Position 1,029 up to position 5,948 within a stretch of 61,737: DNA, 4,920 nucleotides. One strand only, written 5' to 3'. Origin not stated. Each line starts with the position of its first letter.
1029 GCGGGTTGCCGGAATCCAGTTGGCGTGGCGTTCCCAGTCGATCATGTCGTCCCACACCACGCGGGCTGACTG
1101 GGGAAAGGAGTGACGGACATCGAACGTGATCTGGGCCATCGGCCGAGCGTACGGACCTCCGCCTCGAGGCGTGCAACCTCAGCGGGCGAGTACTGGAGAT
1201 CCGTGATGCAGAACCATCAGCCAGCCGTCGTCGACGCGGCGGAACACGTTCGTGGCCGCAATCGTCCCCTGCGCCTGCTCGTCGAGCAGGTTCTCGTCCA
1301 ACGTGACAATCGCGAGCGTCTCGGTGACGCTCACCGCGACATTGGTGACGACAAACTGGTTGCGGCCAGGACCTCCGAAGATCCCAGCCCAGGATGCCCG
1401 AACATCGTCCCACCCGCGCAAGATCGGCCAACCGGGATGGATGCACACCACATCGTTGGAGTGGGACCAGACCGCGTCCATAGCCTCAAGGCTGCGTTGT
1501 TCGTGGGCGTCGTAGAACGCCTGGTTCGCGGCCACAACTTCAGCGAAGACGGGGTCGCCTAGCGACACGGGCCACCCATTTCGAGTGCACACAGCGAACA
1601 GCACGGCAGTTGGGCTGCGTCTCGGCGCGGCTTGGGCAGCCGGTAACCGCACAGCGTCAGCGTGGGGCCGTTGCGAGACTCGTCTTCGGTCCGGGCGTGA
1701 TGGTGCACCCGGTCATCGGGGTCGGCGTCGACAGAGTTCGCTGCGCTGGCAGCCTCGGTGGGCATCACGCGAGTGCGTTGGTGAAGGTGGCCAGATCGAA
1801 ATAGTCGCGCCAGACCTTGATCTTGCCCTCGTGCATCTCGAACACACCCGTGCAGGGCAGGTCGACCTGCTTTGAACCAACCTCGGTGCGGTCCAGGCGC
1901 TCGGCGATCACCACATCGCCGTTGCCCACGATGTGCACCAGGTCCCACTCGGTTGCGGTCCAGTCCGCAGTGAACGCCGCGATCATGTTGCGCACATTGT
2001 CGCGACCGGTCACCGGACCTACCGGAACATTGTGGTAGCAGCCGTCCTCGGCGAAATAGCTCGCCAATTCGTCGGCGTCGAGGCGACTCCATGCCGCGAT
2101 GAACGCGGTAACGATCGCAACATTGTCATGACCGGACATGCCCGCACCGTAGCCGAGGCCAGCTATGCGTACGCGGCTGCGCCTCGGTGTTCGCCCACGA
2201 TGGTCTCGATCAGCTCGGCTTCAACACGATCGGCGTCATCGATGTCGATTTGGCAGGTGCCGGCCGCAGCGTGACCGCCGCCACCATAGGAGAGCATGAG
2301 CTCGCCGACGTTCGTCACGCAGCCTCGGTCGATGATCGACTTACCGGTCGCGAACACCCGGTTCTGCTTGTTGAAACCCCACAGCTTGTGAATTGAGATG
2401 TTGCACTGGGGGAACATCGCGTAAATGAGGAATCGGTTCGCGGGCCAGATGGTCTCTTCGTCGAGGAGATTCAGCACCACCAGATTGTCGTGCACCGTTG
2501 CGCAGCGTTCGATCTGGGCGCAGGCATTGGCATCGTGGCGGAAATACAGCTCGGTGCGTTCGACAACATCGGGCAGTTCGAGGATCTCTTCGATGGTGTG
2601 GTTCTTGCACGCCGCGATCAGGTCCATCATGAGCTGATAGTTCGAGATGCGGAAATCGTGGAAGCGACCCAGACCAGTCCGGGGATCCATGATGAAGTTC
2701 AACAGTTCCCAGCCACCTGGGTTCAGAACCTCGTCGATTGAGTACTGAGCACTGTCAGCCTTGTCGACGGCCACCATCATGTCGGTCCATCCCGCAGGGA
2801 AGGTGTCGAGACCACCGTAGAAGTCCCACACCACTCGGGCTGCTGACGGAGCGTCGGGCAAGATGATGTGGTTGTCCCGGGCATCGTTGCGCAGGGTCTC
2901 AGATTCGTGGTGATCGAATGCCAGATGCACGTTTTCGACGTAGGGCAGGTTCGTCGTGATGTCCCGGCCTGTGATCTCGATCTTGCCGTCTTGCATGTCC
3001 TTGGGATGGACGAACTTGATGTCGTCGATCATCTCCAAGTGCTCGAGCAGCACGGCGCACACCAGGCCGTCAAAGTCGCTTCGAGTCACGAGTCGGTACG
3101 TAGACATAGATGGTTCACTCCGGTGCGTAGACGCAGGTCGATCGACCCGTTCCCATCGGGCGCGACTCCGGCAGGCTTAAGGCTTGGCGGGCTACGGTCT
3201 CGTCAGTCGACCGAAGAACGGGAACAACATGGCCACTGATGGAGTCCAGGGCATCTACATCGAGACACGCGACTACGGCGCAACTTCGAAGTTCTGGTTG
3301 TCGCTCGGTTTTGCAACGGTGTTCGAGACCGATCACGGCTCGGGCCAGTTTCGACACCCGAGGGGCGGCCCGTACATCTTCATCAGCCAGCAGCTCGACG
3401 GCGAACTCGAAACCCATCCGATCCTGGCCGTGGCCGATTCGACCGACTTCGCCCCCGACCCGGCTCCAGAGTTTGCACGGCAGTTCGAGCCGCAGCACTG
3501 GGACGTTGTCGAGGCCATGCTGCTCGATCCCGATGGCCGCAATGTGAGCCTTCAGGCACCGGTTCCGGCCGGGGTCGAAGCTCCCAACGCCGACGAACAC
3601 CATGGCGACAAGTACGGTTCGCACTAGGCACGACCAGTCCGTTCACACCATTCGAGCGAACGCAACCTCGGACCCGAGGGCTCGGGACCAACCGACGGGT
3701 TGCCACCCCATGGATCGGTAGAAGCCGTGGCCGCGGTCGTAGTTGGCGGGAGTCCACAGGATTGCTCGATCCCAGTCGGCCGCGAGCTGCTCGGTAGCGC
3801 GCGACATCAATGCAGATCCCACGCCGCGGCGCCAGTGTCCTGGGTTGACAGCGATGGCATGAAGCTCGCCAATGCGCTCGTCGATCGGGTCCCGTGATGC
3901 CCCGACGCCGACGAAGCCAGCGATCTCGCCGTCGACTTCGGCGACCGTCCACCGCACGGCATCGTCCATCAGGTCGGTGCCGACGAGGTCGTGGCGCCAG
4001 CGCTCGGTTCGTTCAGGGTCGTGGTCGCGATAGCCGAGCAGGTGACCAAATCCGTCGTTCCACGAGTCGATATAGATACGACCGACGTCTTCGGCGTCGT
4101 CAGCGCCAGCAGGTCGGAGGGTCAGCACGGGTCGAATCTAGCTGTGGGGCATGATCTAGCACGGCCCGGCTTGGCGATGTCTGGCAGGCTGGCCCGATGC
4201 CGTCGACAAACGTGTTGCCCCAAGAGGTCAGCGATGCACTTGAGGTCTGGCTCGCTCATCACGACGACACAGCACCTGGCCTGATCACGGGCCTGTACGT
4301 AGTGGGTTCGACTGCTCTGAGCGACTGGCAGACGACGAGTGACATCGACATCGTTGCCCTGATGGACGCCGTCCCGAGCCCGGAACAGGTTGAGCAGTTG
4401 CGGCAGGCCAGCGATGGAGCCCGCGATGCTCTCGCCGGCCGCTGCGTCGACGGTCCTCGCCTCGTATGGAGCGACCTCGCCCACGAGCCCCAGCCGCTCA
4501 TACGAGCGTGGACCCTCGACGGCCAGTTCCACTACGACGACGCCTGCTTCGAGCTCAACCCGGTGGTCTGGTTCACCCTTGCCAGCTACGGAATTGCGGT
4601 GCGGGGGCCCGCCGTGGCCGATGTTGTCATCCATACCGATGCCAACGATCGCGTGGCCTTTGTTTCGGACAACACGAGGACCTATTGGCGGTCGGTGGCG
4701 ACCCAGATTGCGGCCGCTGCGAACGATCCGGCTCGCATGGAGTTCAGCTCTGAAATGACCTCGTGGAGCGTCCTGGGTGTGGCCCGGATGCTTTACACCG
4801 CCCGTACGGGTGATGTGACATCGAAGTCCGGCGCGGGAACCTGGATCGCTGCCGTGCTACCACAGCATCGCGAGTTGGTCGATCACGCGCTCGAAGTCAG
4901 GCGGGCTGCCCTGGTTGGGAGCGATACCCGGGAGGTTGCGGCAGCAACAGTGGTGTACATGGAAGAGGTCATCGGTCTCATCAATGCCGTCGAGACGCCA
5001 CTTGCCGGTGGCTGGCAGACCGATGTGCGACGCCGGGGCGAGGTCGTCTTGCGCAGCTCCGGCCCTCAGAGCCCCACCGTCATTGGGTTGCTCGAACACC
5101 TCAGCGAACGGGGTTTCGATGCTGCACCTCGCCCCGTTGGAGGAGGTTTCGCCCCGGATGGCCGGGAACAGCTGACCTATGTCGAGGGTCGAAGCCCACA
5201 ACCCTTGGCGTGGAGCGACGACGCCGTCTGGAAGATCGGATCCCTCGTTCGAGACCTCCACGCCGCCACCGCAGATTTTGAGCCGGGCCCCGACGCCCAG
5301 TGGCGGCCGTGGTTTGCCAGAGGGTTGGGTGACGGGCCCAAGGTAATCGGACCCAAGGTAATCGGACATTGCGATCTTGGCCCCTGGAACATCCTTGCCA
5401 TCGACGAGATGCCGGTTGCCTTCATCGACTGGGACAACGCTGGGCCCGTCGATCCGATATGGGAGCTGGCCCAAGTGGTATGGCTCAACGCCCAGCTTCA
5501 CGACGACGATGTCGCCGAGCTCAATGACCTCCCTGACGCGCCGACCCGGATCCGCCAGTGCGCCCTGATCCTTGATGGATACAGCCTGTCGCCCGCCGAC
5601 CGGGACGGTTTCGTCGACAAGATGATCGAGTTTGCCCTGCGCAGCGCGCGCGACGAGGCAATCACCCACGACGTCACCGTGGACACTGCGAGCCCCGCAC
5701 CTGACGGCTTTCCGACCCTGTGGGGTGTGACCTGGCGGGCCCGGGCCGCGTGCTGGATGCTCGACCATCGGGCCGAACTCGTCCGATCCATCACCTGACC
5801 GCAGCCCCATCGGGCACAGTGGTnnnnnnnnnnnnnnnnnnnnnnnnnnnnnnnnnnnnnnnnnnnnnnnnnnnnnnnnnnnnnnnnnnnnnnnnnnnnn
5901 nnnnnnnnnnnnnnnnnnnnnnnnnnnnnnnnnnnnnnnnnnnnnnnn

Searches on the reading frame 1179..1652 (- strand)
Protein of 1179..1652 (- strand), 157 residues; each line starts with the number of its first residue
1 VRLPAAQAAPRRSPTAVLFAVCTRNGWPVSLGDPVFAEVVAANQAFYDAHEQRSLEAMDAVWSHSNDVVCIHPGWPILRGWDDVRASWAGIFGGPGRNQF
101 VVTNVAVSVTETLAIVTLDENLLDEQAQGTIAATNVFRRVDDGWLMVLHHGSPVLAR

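Call 61: search_protein_families(library=pfam, max_evalue=0.000001, proteins=[window:1179-1652:-])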
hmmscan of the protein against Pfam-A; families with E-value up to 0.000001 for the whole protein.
window:1179-1652:- (157 aa): 3 families
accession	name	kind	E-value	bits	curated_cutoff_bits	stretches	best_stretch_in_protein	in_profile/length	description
PF13474.12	SnoaL_3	-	1.2e-26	93.9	22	1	39-154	1-119/121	SnoaL-like domain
PF14534.12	DUF4440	-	6.5e-09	36.6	25.2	1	40-146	2-107/107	Domain of unknown function (DUF4440)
PF12680.13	SnoaL_2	-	4.9e-07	30.7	27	1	44-143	2-97/102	SnoaL-like domain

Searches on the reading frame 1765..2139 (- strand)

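Call 61: search_protein_families(library=pfam, max_evalue=0.000001, proteins=[window:1765-2139:-])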
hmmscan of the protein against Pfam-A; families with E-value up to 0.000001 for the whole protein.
window:1765-2139:- (124 aa): 3 families
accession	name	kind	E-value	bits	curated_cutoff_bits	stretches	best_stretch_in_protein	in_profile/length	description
PF07858.18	LEH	-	5.1e-24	85.4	24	1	5-122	2-119/122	Limonene-1,2-epoxide hydrolase catalytic domain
PF12680.13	SnoaL_2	-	4.5e-18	66.2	27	1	10-108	1-100/102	SnoaL-like domain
PF07366.18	SnoaL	-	3.9e-09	36.8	28.4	1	9-120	3-123/126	SnoaL-like polyketide cyclase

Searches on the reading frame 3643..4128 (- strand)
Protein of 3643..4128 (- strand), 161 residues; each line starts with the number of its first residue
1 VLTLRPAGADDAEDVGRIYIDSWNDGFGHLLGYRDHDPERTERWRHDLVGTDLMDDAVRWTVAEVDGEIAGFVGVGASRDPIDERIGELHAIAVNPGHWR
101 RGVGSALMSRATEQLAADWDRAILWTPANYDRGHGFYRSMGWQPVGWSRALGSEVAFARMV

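Call 61: search_protein_families(library=pfam, max_evalue=0.000001, proteins=[window:3643-4128:-])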
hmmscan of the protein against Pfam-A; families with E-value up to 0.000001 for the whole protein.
window:3643-4128:- (161 aa): 3 families
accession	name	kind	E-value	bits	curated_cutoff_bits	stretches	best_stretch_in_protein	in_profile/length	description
PF00583.31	Acetyltransf_1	-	2.2e-16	60.6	20.7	1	36-142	8-116/116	Acetyltransferase (GNAT) family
PF13508.13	Acetyltransf_7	-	4.2e-14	53.1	27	1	59-143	4-83/84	Acetyltransferase (GNAT) domain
PF13673.13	Acetyltransf_10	-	8.8e-07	29.4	23.6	0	52-146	25-111/128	Acetyltransferase (GNAT) domain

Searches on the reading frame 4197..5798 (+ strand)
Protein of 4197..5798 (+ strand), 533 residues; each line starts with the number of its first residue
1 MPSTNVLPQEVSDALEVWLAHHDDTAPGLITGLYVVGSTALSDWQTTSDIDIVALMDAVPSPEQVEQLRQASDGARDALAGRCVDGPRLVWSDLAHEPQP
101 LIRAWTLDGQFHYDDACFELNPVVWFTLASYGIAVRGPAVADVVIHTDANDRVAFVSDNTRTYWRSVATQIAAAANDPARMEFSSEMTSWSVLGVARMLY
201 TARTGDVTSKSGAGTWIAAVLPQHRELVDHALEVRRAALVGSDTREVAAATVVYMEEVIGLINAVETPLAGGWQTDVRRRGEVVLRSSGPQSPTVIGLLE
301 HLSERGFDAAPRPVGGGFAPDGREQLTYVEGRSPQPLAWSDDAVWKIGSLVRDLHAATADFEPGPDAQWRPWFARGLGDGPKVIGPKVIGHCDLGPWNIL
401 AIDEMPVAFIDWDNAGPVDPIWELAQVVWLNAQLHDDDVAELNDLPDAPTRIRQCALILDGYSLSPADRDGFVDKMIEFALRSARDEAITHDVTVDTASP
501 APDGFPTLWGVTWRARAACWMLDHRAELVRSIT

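Call 61: search_protein_families(library=pfam, max_evalue=0.000001, proteins=[window:4197-5798:+])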
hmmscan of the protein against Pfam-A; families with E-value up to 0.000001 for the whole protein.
window:4197-5798:+ (533 aa): 2 families
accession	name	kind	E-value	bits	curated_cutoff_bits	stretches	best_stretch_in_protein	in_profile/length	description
PF13427.11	AadA_C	-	1.1e-09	38.9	22.2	1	161-237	9-80/103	Aminoglycoside adenylyltransferase, C-terminal domain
PF01636.29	APH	-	5.4e-09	36.6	23.2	0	385-430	166-212/239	Phosphotransferase enzyme family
